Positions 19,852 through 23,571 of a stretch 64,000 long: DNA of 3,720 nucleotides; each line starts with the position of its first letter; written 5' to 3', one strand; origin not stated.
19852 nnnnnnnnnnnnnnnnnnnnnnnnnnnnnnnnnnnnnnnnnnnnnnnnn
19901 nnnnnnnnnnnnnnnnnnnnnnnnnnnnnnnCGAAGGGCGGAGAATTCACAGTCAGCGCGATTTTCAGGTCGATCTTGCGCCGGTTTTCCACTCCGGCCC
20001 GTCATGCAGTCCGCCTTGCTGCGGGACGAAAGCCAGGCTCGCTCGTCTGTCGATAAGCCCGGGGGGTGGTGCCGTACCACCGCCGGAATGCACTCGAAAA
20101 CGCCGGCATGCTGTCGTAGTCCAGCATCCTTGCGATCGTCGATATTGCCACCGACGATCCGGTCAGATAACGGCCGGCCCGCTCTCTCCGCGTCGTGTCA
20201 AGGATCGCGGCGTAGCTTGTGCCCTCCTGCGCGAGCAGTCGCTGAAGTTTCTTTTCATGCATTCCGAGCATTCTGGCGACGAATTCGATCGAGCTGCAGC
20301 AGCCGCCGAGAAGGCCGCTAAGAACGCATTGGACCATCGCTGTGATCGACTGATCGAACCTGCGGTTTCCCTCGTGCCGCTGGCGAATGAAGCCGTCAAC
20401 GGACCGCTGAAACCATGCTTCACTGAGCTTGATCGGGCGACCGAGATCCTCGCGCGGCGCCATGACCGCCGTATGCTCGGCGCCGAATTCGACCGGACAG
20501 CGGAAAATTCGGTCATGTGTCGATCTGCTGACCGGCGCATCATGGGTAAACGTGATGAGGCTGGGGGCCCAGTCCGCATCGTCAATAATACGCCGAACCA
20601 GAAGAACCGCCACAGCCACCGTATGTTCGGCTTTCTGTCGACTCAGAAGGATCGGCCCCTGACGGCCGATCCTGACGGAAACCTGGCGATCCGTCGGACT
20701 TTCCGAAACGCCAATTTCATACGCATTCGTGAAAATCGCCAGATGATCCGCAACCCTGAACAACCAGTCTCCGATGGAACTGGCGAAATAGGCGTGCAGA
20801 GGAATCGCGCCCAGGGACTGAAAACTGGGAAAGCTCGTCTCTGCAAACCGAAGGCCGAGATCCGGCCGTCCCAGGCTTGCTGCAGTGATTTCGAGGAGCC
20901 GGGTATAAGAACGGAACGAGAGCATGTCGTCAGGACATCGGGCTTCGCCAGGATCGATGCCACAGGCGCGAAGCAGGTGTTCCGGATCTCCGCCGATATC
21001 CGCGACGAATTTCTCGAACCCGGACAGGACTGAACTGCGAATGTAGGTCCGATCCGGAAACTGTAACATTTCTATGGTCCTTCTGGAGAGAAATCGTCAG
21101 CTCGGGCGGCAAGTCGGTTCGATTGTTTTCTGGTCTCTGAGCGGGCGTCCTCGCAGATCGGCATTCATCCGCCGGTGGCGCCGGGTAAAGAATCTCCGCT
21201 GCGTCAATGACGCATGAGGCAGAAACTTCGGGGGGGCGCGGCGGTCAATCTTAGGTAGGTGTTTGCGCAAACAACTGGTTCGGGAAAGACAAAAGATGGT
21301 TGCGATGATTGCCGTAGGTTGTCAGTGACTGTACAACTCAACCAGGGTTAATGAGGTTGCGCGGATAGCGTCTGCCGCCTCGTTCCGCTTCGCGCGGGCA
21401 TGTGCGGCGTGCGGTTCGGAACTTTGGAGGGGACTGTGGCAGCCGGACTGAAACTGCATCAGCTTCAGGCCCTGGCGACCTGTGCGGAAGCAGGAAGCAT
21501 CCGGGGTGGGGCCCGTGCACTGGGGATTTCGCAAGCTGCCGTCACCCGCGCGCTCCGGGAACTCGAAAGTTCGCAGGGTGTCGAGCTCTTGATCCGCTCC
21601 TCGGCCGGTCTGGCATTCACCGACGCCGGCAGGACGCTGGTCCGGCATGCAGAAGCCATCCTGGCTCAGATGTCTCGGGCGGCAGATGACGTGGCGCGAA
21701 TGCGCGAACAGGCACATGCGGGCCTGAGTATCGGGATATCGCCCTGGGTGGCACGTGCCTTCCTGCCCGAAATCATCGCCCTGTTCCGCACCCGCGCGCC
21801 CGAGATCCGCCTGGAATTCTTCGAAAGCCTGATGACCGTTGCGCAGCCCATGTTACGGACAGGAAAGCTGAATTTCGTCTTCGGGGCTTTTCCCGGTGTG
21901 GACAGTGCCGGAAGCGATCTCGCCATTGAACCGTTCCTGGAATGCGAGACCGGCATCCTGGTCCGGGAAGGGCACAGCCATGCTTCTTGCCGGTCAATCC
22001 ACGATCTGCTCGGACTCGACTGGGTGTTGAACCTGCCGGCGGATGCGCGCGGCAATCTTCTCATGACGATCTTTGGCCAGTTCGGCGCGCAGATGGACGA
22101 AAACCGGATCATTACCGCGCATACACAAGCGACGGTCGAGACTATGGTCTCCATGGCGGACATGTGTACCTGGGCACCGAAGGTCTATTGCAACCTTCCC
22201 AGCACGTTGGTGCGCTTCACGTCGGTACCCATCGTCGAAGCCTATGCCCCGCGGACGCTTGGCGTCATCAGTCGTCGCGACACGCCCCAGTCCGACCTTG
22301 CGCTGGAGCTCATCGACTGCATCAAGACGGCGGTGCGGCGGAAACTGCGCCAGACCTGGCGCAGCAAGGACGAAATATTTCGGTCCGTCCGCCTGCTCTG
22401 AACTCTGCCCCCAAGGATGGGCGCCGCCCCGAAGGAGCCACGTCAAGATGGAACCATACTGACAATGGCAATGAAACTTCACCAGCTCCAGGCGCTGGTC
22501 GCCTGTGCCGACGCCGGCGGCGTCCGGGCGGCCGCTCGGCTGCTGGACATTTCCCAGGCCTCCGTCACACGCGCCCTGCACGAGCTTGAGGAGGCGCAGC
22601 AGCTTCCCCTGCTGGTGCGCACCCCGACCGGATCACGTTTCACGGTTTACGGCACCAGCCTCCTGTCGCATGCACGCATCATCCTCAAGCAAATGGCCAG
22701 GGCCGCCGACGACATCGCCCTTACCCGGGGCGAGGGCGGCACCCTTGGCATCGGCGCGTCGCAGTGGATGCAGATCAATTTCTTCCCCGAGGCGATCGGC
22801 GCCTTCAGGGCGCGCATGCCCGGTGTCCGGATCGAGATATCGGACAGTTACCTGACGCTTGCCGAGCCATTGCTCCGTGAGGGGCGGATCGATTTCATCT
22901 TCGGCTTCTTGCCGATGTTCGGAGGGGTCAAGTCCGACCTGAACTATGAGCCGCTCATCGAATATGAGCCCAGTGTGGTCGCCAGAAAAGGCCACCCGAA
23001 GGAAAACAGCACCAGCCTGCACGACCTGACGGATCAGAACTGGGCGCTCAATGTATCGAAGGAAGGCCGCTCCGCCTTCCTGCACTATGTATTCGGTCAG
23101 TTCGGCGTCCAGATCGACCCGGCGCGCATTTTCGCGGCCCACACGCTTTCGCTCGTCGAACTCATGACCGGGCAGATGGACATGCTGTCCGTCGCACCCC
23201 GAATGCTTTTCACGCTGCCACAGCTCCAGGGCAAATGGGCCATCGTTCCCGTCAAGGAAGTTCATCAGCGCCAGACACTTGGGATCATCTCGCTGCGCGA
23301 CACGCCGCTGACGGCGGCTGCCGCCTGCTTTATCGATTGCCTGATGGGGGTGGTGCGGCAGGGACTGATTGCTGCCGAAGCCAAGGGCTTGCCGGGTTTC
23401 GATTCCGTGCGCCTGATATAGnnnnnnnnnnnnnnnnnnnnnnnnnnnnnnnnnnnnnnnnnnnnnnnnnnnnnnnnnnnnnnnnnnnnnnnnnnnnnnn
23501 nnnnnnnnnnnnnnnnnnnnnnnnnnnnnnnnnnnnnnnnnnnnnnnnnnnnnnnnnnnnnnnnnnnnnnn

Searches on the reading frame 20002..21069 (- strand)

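Call 67: search_protein_families(library=pfam, proteins=[window:20002-21069:-], max_evalue=0.0001)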
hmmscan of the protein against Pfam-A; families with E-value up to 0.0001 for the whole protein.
window:20002-21069:- (355 aa): 3 families
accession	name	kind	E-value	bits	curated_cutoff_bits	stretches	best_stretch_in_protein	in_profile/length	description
PF12625.12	Arabinose_bd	-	7.7e-31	108.1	27.6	1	26-212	1-184/185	Arabinose-binding domain of AraC transcription regulator, N-term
PF12833.13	HTH_18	-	2.3e-17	63.5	33.6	1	265-341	2-79/80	Helix-turn-helix domain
PF00165.29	HTH_AraC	-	2.3e-07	31.2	26.6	1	305-341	7-42/42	Bacterial regulatory helix-turn-helix proteins, AraC family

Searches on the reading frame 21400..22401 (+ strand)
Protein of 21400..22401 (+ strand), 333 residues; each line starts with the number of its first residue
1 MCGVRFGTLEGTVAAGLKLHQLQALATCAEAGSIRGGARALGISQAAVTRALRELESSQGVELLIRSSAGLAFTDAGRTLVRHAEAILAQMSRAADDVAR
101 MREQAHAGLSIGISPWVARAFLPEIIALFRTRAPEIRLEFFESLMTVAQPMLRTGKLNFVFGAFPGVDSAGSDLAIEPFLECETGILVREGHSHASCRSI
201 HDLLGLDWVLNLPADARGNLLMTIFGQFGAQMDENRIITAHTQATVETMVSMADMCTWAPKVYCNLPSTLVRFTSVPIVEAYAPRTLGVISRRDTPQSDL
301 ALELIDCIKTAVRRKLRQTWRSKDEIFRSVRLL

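Call 67: search_protein_families(library=pfam, proteins=[window:21400-22401:+], max_evalue=0.0001)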
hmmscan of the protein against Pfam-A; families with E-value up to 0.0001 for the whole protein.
window:21400-22401:+ (333 aa): 2 families
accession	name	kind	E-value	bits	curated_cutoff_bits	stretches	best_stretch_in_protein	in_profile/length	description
PF03466.25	LysR_substrate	-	3.6e-22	79.2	28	1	106-311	5-207/209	LysR substrate binding domain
PF00126.33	HTH_1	-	9.2e-16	58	26.6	1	19-78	1-60/60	Bacterial regulatory helix-turn-helix protein, lysR family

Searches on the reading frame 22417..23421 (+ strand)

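Call 67: search_protein_families(library=pfam, proteins=[window:22417-23421:+], max_evalue=0.0001)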
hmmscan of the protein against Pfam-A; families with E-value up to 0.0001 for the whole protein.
window:22417-23421:+ (334 aa): 2 families
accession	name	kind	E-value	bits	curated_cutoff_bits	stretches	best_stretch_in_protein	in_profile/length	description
PF03466.25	LysR_substrate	-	1.5e-27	96.8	28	1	104-310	2-205/209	LysR substrate binding domain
PF00126.33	HTH_1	-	2.1e-13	50.4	26.6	1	21-79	1-59/60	Bacterial regulatory helix-turn-helix protein, lysR family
